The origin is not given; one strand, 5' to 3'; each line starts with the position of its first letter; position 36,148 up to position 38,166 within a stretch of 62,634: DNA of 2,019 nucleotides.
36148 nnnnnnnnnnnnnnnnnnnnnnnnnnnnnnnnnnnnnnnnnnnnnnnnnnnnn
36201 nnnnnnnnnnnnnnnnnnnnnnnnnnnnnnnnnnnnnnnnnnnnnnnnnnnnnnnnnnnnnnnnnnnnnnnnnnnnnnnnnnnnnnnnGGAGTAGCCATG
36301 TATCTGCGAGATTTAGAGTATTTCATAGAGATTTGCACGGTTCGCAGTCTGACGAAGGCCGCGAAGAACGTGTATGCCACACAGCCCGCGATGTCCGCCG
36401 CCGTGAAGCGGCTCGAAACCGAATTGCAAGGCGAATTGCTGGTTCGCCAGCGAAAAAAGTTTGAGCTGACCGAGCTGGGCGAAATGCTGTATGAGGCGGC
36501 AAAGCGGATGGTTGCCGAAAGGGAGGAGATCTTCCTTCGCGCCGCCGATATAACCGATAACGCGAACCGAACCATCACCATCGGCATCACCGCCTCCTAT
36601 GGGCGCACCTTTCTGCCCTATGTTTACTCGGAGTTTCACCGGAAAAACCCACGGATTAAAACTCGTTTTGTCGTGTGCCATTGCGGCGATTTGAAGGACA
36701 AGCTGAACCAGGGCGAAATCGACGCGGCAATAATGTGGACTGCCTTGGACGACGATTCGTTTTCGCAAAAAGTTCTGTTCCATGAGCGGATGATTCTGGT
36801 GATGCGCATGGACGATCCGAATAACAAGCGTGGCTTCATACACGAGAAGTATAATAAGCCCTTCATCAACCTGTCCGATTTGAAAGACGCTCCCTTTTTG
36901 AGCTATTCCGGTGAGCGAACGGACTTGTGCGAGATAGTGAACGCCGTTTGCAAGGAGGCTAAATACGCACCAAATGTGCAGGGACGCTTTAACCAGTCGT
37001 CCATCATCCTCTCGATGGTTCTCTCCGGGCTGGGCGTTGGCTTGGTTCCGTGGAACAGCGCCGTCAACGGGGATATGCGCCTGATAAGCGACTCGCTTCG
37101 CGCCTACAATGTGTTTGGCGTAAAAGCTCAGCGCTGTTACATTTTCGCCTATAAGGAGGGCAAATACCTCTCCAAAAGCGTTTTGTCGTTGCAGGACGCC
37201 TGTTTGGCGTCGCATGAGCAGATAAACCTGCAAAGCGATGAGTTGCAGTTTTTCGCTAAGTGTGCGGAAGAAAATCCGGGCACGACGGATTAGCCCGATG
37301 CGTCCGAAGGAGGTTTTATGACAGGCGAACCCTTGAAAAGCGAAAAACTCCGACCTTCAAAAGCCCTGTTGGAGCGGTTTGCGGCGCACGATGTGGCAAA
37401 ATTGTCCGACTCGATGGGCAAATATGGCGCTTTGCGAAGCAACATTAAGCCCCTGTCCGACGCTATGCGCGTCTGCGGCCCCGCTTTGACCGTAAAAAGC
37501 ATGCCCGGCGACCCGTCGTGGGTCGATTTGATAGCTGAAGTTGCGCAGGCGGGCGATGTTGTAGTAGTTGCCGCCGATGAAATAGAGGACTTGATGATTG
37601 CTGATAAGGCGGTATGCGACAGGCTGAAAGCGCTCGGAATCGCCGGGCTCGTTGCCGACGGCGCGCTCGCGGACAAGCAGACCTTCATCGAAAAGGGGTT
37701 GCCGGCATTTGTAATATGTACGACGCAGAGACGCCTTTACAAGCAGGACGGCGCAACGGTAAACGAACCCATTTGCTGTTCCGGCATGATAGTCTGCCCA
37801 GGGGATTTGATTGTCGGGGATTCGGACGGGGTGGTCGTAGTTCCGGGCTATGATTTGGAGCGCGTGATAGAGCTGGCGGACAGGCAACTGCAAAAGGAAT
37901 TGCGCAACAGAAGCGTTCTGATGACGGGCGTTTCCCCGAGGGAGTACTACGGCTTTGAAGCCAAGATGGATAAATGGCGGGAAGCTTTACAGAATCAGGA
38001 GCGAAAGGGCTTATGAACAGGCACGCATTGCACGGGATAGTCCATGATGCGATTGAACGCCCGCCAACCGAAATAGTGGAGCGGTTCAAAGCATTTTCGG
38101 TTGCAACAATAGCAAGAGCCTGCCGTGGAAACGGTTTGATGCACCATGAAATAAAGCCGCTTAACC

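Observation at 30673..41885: LysR-linked block with a Dpp-type importer, four RraA/HMG-aldolase-fold paralogues, a creatininase-family protein and an M20 amidohydrolase: candidate undescribed catabolic system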

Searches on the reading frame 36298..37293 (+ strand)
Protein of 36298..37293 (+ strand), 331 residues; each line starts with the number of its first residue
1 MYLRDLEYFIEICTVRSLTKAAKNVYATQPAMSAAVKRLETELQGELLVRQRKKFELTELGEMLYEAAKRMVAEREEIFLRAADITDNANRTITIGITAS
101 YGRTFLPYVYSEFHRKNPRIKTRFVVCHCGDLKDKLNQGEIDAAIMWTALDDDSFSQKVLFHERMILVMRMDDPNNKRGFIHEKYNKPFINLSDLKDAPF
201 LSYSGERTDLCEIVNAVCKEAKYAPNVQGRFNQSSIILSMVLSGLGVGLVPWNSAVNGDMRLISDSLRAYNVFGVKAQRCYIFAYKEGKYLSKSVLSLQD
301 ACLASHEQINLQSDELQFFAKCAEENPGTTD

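Call 4: search_protein_families(library=pfam, proteins=[window:36298-37293:+], max_evalue=0.01)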
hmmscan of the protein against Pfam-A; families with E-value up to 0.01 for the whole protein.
window:36298-37293:+ (331 aa): 2 families
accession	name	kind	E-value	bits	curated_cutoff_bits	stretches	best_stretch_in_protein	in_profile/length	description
PF03466.25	LysR_substrate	-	3.1e-28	99.1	28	1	89-303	4-205/209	LysR substrate binding domain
PF00126.33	HTH_1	-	1.4e-16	60.6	26.6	1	3-62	1-60/60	Bacterial regulatory helix-turn-helix protein, lysR family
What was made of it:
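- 36298..37293 (+): In-line LysR-family regulator. HTH_1 + LysR_substrate (call 4).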

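Call 5: search_protein_families(library=ncbifam, proteins=[window:36298-37293:+], max_evalue=0.01)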
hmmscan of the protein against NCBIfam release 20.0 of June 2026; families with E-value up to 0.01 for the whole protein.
window:36298-37293:+ (331 aa): 54 families (the best 25 are shown)
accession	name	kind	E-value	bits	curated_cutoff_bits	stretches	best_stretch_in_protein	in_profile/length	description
NF047520.1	trans_act_CidR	equivalog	2.8e-39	135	415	1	1-253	1-243/292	cidABC operon transcriptional activator CidR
NF040786.1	LysR_Sec_metab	equivalog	1.8e-38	132.3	250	1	1-300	1-292/298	selenium metabolism-associated LysR family transcriptional regulator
NF053705.1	TransRegGltCGpos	equivalog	6.9e-35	120.7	350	1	1-257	1-248/300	glutamate biosynthesis transcriptional regulator GltC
NF007385.0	PRK09906.1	equivalog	4.4e-33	114.7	356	1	1-252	1-243/296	DNA-binding transcriptional regulator HcaR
NF045775.1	acetoin_reg_AlsR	exception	1.2e-29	103.7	430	1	1-254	1-246/290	acetoin biosynthesis transcriptional regulator AlsR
NF007439.0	PRK09986.1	equivalog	1.1e-25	90.6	290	1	3-251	9-250/296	LysR family transcriptional regulator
NF008416.0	PRK11242.1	equivalog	2.2e-24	86.3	277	1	1-256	1-247/300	transcriptional regulator CynR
NF040710.1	benzoate_CatM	exception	8.6e-24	84.3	580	1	1-256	1-248/293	cis,cis-muconate-binding transcription regulator CatM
NF008361.0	PRK11151.1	equivalog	2e-23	83.1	329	1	1-298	1-285/305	DNA-binding transcriptional regulator OxyR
TIGR03339.1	phn_lysR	subfamily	2e-22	79.8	341.1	1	6-254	2-237/279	aminoethylphosphonate catabolism associated LysR family transcriptional regulator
NF007307.0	PRK09791.1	equivalog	2.6e-22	79.3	336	1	3-179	7-185/302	LysR family transcriptional regulator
NF008722.0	PRK11716.1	equivalog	3.4e-22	78.8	246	1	1-261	1-256/293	HTH-type transcriptional activator IlvY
TIGR02424.1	TF_pcaQ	equivalog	4.4e-22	78.3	303.8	1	3-179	5-183/300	pca operon transcription factor PcaQ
NF009327.0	PRK12684.1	subfamily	1.8e-21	76.7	402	1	1-296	1-285/313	CysB family HTH-type transcriptional regulator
NF047711.1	PutUtilRegPtrR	equivalog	2e-21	76.4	400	1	1-174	1-172/283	putrescine utilization regulator PtrR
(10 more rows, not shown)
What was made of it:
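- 36298..37293 (+): It passes no NCBIfam equivalog cutoff (call 5).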

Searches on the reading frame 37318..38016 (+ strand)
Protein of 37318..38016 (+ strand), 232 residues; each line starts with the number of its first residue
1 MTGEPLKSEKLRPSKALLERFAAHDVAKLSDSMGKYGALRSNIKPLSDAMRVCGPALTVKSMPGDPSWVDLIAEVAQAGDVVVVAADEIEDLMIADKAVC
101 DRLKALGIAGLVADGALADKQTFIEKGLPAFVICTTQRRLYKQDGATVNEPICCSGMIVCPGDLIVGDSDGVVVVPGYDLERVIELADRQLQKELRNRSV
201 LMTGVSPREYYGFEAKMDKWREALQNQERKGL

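Call 4: search_protein_families(library=pfam, proteins=[window:37318-38016:+], max_evalue=0.01)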
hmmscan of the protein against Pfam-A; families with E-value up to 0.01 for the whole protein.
window:37318-38016:+ (232 aa): 1 family
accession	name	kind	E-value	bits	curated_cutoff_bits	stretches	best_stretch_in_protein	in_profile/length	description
PF03737.21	RraA-like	-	8.9e-29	101.1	24.5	1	27-174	2-152/152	Aldolase/RraA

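Call 5: search_protein_families(library=ncbifam, proteins=[window:37318-38016:+], max_evalue=0.01)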
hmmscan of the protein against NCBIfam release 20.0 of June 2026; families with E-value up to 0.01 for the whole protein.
window:37318-38016:+ (232 aa): 9 families
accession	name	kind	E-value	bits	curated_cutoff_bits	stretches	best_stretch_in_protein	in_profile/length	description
NF004850.0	PRK06201.1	subfamily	1.5e-40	139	231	1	8-211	10-213/222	hypothetical protein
NF006731.0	PRK09262.1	equivalog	4.2e-36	124.6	179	1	11-218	14-221/229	4-carboxy-4-hydroxy-2-oxoadipate aldolase/oxaloacetate decarboxylase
TIGR02798.1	ligK_PcmE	equivalog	3e-33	115.3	304.5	1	12-219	9-216/222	4-carboxy-4-hydroxy-2-oxoadipate aldolase/oxaloacetate decarboxylase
NF006093.0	PRK08245.1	subfamily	3e-28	98.8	208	1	12-227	5-237/240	hypothetical protein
NF005442.0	PRK07028.1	equivalog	5.2e-23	81.3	593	1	15-193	227-400/430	bifunctional hexulose-6-phosphate synthase/ribonuclease regulator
NF009399.0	PRK12764.1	equivalog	1.5e-14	53.9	444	1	75-226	343-492/501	fumarylacetoacetate hydrolase family protein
NF006875.0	PRK09372.1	equivalog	1.1e-07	31.7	136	1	27-176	6-155/161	ribonuclease E activity regulator RraA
TIGR01935.1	NOT-MenG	subfamily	1.3e-06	28.3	123.8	1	47-174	23-149/150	RraA family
NF009134.0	PRK12487.1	equivalog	0.0016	18.2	196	1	53-174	33-153/161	putative 4-hydroxy-4-methyl-2-oxoglutarate aldolase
